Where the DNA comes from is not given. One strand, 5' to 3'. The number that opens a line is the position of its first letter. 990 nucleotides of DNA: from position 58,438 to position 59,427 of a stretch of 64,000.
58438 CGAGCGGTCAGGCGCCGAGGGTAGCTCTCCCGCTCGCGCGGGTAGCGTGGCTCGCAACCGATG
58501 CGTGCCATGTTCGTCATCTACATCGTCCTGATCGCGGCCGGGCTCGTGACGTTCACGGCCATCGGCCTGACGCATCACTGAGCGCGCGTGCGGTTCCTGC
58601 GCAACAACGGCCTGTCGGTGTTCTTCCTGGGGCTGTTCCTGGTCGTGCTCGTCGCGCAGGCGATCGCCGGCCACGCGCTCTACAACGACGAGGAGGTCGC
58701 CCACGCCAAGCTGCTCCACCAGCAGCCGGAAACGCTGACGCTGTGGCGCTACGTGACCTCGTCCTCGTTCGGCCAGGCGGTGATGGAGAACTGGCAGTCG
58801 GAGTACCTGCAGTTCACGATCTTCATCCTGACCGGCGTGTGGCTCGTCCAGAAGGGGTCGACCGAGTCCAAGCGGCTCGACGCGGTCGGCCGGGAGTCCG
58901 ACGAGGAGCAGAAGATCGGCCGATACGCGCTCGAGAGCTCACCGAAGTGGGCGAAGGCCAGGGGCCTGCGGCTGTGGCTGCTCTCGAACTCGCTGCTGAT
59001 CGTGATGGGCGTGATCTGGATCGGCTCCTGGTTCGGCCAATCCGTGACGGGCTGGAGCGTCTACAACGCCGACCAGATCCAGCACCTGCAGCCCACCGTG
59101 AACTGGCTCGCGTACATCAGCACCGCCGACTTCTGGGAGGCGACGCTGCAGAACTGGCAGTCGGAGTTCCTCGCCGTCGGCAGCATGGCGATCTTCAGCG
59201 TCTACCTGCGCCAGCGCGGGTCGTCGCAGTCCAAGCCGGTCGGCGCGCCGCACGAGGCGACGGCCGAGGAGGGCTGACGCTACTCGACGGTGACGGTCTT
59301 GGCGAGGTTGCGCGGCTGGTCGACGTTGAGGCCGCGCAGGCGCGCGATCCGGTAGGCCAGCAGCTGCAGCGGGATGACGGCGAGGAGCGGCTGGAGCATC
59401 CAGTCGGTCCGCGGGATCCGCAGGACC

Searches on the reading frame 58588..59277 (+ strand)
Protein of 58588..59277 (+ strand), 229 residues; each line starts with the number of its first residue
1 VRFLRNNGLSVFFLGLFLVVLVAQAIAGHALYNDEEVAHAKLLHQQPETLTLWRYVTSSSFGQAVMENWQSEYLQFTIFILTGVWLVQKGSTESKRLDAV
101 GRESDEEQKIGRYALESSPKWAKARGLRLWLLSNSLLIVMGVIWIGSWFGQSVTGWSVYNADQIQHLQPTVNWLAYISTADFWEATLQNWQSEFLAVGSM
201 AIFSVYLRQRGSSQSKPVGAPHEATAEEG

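Call 49: search_protein_families(library=pfam, proteins=[window:58588-59277:+], max_evalue=0.001)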
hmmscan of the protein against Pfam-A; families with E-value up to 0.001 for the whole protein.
window:58588-59277:+ (229 aa): 1 family
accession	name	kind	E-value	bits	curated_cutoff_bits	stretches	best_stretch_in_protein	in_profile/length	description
PF20554.3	DUF6766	-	1.2e-86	290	27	1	2-226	3-220/221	Domain of unknown function (DUF6766)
